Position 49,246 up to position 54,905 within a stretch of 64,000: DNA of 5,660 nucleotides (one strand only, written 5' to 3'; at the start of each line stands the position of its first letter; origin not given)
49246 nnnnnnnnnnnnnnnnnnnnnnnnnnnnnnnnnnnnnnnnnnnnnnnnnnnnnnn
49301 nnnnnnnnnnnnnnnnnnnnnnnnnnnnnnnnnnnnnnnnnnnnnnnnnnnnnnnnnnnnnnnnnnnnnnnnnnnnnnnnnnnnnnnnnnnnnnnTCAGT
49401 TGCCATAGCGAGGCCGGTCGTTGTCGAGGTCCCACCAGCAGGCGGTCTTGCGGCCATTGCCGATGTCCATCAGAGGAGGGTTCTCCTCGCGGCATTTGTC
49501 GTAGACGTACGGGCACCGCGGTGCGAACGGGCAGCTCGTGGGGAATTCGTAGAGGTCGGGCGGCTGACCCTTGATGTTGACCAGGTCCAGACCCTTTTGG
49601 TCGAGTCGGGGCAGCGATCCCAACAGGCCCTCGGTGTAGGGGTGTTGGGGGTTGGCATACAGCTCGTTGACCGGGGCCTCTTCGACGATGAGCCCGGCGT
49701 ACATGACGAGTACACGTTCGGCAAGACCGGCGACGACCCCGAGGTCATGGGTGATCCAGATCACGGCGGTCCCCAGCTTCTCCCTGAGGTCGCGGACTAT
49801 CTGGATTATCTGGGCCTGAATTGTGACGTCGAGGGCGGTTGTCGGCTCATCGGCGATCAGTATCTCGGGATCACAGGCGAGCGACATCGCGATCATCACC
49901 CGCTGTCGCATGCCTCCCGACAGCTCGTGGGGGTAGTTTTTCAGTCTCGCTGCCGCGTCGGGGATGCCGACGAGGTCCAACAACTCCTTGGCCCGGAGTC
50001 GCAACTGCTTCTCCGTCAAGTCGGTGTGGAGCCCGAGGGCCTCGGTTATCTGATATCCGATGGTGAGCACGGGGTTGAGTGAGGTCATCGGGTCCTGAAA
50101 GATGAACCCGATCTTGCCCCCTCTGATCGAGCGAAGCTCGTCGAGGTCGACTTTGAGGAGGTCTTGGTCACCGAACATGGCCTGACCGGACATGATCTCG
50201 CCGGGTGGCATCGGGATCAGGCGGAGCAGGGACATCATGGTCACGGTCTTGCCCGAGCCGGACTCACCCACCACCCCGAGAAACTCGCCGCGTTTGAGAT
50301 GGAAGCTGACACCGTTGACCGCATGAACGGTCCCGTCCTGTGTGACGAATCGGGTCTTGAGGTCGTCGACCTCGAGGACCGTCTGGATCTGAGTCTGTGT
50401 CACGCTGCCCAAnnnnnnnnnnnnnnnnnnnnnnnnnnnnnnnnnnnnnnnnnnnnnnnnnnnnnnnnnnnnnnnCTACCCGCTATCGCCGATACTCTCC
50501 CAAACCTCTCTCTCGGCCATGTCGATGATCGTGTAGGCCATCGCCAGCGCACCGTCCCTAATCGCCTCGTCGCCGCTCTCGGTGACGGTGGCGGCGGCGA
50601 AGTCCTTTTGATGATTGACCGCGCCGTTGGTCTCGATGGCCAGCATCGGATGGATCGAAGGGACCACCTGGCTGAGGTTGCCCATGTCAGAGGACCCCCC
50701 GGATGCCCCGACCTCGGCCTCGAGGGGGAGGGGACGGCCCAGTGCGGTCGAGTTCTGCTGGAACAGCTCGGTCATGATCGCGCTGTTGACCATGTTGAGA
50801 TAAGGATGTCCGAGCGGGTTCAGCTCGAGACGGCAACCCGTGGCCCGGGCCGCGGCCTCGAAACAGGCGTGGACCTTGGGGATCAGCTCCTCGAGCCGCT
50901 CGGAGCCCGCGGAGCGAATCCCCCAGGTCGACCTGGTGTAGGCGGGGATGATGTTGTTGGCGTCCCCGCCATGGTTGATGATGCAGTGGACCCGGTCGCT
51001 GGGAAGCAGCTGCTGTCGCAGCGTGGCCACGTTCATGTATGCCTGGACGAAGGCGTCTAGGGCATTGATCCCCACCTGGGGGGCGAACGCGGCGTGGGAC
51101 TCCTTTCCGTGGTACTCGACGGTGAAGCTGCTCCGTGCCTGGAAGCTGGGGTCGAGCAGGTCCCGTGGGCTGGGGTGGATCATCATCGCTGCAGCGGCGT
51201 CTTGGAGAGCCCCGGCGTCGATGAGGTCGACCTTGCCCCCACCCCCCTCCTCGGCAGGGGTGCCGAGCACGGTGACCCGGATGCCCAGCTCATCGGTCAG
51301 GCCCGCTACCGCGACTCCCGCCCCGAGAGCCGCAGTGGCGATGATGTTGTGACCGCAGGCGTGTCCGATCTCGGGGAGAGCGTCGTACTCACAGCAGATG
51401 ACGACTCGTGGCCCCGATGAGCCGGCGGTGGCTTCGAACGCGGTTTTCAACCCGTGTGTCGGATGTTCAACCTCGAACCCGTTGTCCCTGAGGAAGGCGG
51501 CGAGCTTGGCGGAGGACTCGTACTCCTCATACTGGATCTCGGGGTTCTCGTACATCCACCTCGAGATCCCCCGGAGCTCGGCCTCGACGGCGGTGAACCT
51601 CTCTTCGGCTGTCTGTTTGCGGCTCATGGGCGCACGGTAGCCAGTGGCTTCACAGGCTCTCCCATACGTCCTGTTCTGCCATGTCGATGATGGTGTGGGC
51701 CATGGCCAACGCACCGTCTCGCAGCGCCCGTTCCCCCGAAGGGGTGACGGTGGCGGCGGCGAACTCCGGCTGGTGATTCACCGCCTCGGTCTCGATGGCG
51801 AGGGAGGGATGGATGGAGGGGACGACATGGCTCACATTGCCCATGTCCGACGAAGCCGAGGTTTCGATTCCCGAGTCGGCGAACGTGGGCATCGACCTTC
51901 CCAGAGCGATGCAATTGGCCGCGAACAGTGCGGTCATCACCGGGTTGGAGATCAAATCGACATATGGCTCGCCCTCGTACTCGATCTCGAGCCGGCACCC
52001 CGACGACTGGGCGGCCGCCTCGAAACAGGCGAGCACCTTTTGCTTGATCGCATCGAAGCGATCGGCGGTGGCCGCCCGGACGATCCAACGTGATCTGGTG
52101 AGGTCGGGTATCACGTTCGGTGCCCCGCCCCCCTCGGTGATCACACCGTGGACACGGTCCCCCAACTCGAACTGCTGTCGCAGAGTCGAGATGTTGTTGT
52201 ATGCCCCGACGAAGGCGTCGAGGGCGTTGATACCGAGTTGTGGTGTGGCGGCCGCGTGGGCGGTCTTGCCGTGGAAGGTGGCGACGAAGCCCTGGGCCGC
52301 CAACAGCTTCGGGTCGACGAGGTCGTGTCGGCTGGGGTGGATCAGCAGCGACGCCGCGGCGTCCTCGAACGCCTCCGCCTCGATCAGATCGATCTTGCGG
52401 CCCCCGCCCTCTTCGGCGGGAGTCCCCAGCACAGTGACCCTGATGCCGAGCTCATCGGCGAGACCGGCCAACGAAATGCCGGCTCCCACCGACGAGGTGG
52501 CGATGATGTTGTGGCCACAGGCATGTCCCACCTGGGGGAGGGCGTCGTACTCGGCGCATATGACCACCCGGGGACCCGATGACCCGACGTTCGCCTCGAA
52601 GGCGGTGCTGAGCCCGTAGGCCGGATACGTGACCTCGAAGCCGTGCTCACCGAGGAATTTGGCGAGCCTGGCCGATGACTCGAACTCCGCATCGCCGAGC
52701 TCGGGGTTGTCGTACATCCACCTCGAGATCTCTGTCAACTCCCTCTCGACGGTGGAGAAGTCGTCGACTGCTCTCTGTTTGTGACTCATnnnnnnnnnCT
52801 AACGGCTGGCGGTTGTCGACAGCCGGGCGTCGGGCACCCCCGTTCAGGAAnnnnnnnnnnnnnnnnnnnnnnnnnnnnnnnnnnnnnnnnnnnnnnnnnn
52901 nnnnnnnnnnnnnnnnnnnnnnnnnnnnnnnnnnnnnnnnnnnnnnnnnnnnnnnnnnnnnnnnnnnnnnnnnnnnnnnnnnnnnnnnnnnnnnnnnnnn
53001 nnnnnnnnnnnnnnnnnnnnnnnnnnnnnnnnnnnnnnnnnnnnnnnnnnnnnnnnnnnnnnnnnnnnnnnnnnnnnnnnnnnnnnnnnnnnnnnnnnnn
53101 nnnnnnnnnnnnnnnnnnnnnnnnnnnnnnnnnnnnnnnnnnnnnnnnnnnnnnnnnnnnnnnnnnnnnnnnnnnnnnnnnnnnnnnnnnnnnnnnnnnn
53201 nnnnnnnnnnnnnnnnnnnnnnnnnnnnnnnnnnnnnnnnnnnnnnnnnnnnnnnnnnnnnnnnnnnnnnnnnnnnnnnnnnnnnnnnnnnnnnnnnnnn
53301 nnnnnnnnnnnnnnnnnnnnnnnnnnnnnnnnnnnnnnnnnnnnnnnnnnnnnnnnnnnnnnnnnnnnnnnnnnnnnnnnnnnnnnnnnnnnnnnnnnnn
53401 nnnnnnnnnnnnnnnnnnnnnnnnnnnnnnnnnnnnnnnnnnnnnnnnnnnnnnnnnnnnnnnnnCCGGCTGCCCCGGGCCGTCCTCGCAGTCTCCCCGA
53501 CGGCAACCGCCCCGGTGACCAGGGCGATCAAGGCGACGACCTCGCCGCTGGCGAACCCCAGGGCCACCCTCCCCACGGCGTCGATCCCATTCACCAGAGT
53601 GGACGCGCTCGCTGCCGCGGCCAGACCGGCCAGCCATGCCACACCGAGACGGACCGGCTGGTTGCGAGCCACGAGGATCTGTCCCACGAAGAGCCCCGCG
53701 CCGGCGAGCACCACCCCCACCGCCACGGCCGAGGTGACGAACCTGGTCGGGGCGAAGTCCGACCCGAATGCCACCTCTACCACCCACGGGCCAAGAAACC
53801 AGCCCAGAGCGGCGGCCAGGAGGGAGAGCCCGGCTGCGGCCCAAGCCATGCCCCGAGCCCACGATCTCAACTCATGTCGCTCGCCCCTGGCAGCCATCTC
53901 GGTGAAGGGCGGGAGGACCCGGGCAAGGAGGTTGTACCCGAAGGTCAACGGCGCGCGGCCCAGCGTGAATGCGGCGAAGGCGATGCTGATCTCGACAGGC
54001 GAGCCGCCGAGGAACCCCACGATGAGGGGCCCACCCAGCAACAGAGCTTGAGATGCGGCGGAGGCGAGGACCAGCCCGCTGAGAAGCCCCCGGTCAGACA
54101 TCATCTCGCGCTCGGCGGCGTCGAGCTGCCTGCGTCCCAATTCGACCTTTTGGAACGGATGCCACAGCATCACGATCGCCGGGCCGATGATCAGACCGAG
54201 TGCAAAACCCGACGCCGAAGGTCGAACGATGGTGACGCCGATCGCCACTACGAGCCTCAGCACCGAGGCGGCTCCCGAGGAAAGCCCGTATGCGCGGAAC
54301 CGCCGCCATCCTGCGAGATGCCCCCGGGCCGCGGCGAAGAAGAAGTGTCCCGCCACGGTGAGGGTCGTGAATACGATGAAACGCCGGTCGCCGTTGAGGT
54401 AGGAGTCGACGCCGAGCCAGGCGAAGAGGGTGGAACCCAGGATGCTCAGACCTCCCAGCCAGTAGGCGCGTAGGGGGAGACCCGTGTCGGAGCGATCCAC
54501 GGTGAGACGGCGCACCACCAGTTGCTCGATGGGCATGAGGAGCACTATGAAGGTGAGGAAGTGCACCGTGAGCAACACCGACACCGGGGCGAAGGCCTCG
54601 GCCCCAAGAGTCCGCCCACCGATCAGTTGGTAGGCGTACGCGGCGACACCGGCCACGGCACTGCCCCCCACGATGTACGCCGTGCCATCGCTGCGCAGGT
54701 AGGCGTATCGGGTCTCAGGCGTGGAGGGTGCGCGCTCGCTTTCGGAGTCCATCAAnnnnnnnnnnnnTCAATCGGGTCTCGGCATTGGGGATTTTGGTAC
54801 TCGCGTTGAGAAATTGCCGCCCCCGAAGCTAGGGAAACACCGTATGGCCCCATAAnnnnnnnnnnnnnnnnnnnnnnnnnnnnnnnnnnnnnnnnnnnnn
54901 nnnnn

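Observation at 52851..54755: Single polypeptide joining a 12-TM flippase-like domain to a monotopic phosphoglycosyl transferase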

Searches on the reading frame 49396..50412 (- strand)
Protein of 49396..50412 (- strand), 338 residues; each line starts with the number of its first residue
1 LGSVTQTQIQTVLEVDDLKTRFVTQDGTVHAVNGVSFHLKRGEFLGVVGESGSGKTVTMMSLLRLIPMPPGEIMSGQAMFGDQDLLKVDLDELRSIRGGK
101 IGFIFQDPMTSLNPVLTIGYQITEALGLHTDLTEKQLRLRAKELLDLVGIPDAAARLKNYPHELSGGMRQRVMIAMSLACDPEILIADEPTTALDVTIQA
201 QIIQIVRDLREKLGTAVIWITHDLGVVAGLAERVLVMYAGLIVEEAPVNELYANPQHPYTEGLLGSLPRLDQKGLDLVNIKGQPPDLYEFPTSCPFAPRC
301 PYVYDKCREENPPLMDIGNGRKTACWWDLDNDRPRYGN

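Call 7: search_protein_families(library=pfam, proteins=[window:49396-50412:-], max_evalue=0.01)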
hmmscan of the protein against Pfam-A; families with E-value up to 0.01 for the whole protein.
window:49396-50412:- (338 aa): 4 families
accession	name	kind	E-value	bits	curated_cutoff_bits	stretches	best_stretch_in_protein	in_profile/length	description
PF00005.33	ABC_tran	-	1.5e-27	97.3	25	1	33-192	2-137/137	ABC transporter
PF08352.17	oligo_HPY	-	8e-21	74.7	27.1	1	243-307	1-65/65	Oligopeptide/dipeptide transporter, C-terminal region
PF13304.12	AAA_21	-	1.6e-06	28.9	27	1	161-227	235-303/304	AAA domain, putative AbiEii toxin, Type IV TA system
PF02463.25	SMC_N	-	0.0058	16.5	40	0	44-229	26-204/220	RecF/RecN/SMC N terminal domain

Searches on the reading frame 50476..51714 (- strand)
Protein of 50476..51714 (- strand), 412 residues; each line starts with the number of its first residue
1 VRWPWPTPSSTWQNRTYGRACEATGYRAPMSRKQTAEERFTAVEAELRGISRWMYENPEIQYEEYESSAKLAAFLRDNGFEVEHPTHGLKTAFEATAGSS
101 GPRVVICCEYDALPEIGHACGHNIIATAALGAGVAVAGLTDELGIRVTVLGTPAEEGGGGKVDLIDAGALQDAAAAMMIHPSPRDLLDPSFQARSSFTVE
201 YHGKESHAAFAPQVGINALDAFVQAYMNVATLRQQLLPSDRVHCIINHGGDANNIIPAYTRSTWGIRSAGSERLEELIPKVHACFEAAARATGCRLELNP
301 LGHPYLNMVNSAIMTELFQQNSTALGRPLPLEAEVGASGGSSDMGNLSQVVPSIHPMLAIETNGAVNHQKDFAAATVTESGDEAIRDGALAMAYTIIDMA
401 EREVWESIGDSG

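Call 7: search_protein_families(library=pfam, proteins=[window:50476-51714:-], max_evalue=0.01)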
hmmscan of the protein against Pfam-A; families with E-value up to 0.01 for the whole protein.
window:50476-51714:- (412 aa): 2 families
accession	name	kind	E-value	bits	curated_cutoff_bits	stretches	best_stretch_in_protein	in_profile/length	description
PF01546.33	Peptidase_M20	-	1.6e-09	38.4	24.6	1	118-369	29-183/206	Peptidase family M20/M25/M40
PF07687.19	M20_dimer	-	3.1e-09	37.2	21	1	196-290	8-104/107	Peptidase dimerisation domain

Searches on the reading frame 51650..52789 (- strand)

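Call 7: search_protein_families(library=pfam, proteins=[window:51650-52789:-], max_evalue=0.01)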
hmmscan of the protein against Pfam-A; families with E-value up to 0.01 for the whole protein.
window:51650-52789:- (379 aa): 2 families
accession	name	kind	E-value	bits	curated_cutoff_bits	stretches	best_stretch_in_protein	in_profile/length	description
PF07687.19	M20_dimer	-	4.1e-08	33.6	21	1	167-260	8-103/107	Peptidase dimerisation domain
PF01546.33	Peptidase_M20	-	2e-05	25.1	24.6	1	88-326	26-171/206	Peptidase family M20/M25/M40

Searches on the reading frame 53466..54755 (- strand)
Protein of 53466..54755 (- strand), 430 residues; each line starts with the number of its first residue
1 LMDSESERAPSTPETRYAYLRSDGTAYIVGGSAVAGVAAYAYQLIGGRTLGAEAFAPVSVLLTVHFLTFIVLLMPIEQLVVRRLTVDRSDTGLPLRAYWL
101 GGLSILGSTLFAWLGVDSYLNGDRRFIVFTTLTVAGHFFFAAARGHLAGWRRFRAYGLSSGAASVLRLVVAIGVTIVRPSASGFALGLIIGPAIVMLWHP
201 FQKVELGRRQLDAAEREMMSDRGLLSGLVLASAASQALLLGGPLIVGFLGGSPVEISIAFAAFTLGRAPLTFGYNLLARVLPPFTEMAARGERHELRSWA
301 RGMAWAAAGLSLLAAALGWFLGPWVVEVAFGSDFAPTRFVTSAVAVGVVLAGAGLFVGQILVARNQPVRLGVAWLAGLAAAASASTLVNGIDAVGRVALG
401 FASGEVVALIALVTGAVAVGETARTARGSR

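Call 26: search_protein_representatives(protein=window:53466-54755:-)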
Query: 430 residues. Proteins with E-value up to 0.001 (for the whole library): 806; up to 1e-10: 371; up to 1e-30: 111. The best 150 are listed.
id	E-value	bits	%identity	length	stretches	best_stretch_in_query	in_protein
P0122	1.5e-117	409.6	53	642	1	8-417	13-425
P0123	1.3e-88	314.3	48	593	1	20-416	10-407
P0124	4.9e-88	312.4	47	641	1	19-427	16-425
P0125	3.3e-84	299.8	73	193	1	11-196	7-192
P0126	1.5e-82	294.3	49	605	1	13-414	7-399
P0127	2.6e-81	290.2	46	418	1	19-418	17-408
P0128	4.3e-77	276.3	43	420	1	10-421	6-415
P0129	8.2e-77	275.4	55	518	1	122-414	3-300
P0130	1.2e-75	271.6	45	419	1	21-426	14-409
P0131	3.4e-70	253.6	44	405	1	13-419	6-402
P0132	4.8e-70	253.1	45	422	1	21-413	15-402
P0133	1.8e-69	251.2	41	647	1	17-420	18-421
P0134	1.4e-67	245.0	41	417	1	20-419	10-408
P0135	1.9e-67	244.6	41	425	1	9-416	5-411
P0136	2.2e-63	231.2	39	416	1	21-418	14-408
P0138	7.0e-61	222.9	38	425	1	13-412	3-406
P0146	7.6e-57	209.6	37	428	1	8-419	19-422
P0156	1.9e-51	191.9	37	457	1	11-416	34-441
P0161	1.3e-46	176.0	36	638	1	24-416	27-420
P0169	3.1e-44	168.1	34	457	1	25-415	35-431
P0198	8.9e-38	146.8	33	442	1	20-417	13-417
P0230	8.6e-31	123.8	31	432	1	22-413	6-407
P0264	1.5e-24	103.3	30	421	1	22-422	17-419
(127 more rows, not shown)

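Call 27: search_protein_families(library=pfam, proteins=[P0127, P0128, P0134, P0138, P0146, P0156, P0169, P0198, P0230, P0264], max_evalue=1)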
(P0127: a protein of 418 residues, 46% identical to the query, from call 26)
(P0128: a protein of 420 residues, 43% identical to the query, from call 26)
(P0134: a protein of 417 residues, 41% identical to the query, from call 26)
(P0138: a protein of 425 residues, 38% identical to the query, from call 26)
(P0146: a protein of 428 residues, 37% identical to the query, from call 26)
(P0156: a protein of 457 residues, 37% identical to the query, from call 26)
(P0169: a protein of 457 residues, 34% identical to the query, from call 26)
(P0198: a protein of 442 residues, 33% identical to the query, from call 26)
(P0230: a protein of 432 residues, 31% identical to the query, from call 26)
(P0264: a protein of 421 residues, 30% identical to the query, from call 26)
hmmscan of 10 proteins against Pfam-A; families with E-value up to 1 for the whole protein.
P0127 (418 aa): 0 families

P0128 (420 aa): 0 families

P0134 (417 aa): 0 families

P0138 (425 aa): 0 families

P0146 (428 aa): 0 families

P0156 (457 aa): 0 families

P0169 (457 aa): 0 families

P0198 (442 aa): 0 families

P0230 (432 aa): 0 families

P0264 (421 aa): 0 families

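Call 34: find_encoding_contigs(protein=P0161, flank=8000, max_places=2)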
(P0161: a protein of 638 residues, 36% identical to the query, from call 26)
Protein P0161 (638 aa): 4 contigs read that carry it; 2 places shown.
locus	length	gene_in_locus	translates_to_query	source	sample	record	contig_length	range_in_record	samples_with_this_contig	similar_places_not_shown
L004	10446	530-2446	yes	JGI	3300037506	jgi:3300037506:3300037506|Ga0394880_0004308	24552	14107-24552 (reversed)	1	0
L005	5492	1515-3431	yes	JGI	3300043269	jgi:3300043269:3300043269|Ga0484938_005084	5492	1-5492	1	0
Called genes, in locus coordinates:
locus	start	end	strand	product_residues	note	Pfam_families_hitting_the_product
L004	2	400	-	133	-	?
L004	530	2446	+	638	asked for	PF02397:Bac_transf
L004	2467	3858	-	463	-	PF03816:LytR_cpsA_psr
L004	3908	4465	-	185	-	PF20347:DUF6642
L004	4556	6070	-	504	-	PF17767:NAPRTase_N, PF04095:NAPRTase (faint), PF17956:NAPRTase_C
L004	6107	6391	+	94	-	-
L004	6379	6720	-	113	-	PF01451:LMWPc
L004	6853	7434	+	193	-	PF00857:Isochorismatase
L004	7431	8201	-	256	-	PF01925:TauE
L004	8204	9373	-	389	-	PF22422:MGH1-like_GH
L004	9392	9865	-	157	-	-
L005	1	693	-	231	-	?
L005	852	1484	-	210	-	-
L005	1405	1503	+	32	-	-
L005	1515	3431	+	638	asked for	PF02397:Bac_transf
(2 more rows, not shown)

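Call 35: find_encoding_contigs(protein=P0128, flank=8000, max_places=2)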
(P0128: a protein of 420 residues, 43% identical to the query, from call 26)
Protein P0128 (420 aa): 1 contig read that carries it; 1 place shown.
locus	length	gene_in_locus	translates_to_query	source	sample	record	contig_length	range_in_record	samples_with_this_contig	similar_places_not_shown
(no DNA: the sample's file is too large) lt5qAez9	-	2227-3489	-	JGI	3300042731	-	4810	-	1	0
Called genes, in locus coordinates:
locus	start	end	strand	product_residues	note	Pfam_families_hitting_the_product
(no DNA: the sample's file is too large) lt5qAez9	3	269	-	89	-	?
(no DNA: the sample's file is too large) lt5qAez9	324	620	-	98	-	-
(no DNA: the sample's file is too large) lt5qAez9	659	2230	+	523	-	PF03816:LytR_cpsA_psr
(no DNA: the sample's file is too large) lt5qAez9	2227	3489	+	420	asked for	-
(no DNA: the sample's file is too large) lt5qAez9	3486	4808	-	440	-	PF11838:ERAP1_C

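Call 54: search_protein_families(library=pfam, alignment_id=A2, max_evalue=0.1)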
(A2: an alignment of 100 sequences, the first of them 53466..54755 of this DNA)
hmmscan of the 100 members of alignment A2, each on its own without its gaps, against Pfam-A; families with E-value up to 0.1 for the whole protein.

A. member 1, window:53466-54755:- (430 aa): 0 families

B. families by the number of members that match (of 100 scanned): 16 families
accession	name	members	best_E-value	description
PF01943.22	Polysacc_synt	9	9.3e-07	Polysaccharide biosynthesis protein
PF19706.4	DUF6203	2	0.0064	Family of unknown function (DUF6203)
PF13440.11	Polysacc_synt_3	1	0.00025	Polysaccharide biosynthesis protein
PF24800.1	DUF7702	1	0.0013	Domain of unknown function (DUF7702)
PF09925.14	DUF2157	1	0.0024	Predicted membrane protein (DUF2157)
PF06533.17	DUF1110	1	0.012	Protein of unknown function (DUF1110)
PF19629.4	DUF6133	1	0.029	Family of unknown function (DUF6133)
PF02392.22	Ycf4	1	0.031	Ycf4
PF05528.17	Acc5b_avian_CoV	1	0.032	Accessory protein 5b, avian coronavirus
PF14715.11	FixP_N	1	0.037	N-terminal domain of cytochrome oxidase-cbb3, FixP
PF13209.11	DUF4017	1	0.044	Protein of unknown function (DUF4017)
PF15807.10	MAP17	1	0.052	Membrane-associated protein 117 kDa, PDZK1-interacting protein 1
PF07514.17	TraI_2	1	0.063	Putative helicase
PF12197.13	lci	1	0.071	LCI fold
PF02880.22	PGM_PMM_III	1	0.074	Phosphoglucomutase/phosphomannomutase, alpha/beta/alpha domain III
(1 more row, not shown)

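Call 55: search_solved_structures(query=A2, max_evalue=10, show_alignments=1)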
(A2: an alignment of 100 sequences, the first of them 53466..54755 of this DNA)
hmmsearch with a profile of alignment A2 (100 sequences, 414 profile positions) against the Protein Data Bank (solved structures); distinct sequences matched with E-value up to 10: 2.
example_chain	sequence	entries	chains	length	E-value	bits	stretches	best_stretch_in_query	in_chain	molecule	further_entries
3h90_A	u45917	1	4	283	2.2e-05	26.6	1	50-128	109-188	Ferrous-iron efflux pump fieF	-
2qfi_A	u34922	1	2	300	0.00032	22.8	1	50-128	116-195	Ferrous-iron efflux pump fieF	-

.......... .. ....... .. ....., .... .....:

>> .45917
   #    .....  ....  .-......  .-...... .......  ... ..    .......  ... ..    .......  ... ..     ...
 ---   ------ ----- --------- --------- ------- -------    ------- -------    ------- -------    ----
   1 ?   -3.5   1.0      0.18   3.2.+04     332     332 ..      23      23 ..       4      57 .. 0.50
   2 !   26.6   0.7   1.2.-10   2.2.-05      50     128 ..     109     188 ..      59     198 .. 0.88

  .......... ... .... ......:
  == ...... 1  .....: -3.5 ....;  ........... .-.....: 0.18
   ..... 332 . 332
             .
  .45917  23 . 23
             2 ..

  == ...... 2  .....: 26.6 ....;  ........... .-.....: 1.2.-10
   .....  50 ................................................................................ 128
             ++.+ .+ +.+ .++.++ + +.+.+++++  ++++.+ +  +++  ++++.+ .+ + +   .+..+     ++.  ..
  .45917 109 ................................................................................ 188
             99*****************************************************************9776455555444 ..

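Call 93: predict_structure(alignment_id=A2)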
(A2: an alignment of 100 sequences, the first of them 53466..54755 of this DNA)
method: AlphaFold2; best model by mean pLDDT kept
length: 430 residues; sequences in the alignment: 100
mean_pLDDT: 92.6   pTM: 0.90
mean pLDDT of the five models: 92.6, 91.6, 91.5, 91.4, 90.7
residues with pLDDT >= 90: 352; 70-90: 55; 50-70: 17; < 50: 6
segments of 3 or more residues with pLDDT < 50: 1-3, 428-430
pLDDT, mean of each block of 10 residues (from residue 1): 53 77 88 95 98 98 97 93 90 94 98 98 98 98 95 95 97 98 97 93 85 79 85 97 98 98 97 88 93 96 98 98 98 98 98 97 95 98 97 98 98 92 52
secondary structure, 60 per line:
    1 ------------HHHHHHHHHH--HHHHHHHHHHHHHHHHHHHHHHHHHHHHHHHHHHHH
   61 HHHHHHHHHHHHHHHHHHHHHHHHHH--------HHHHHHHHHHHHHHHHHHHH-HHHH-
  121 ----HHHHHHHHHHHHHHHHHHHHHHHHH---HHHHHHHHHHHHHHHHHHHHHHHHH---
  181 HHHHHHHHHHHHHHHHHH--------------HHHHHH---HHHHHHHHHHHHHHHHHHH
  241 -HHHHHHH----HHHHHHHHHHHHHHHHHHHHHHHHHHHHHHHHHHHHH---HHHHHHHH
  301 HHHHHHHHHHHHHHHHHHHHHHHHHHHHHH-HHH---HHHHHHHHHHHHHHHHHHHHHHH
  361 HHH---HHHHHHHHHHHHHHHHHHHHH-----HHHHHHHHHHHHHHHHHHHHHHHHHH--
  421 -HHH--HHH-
elements in order: H13-22 H25-86 H95-114 H116-119 H125-149 H153-177 H181-198 H213-218 H222-240 H242-248 H253-289 H293-330 H338-363 H367-387 H393-418

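Call 95: fold_search(model_id=the predicted structure, library=pdb)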
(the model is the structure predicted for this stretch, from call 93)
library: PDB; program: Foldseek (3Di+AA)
matches with E <= 10: 293; with E <= 0.001: 38
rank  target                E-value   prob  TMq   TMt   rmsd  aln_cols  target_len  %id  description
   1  9g9p_A                3.2e-06  1.00  0.65  0.68   5.7       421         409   17  Lipid III flippase WzxE with NB10 and NB7 nanobodies in inward-facing conformation - crystal 2 (released 2025-01-22)
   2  7wax                  8.2e-06  1.00  0.67  0.58   5.7       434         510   16  MurJ inward occluded form (released 2022-06-01)
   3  9g9n_A                1.0e-05  1.00  0.64  0.67   5.7       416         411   16  Lipid III flippase WzxE with NB10 and NB7 nanobodies in inward-facing conformation - crystal 1 (released 2025-01-22)
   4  7wag                  1.2e-05  1.00  0.61  0.52   6.0       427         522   17  Crystal structure of MurJ squeezed form (released 2022-06-01)
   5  6nc6_A                2.1e-05  1.00  0.62  0.57   7.3       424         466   11  Lipid II flippase MurJ, inward closed conformation (released 2019-04-17)
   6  6ids                  2.1e-05  1.00  0.59  0.58   7.0       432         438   14  Crystal structure of Vibrio cholerae MATE transporter VcmN D35N mutant (released 2019-01-16)
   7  3vvo                  3.4e-05  1.00  0.58  0.56   6.9       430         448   14  Crystal structure of MATE in the bent conformation (released 2013-04-03)
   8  7waw                  3.6e-05  1.00  0.60  0.53   6.2       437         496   15  MurJ inward closed form (released 2022-06-01)
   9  3wbn_A                9.2e-05  1.00  0.59  0.57   6.9       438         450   16  Crystal structure of MATE in complex with MaL6 (released 2013-06-12)
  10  6idp                  9.2e-05  1.00  0.55  0.54   7.6       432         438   14  Crystal structure of Vibrio cholerae MATE transporter VcmN in the straight form (released 2019-01-16)
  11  3vvr_A                1.0e-04  1.00  0.57  0.56   7.1       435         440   17  Crystal structure of MATE in complex with MaD5 (released 2013-04-03)
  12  6fhz                  1.1e-04  1.00  0.65  0.63   6.0       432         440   13  Inward-facing conformation of a multidrug resistance MATE family transporter of the MOP superfamily. (released 2019-05-08)
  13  9nu5_A                1.1e-04  1.00  0.56  0.49   7.5       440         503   18  Structure of MurJ in complex with single gene lysis protein from phage PP7 (released 2026-02-11)
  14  3vvs_A                1.1e-04  1.00  0.59  0.58   6.7       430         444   15  Crystal structure of MATE in complex with MaD3S (released 2013-04-03)
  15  5y50                  1.8e-04  1.00  0.56  0.54   7.7       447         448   14  Crystal structure of eukaryotic MATE transporter AtDTX14 (released 2017-12-06)
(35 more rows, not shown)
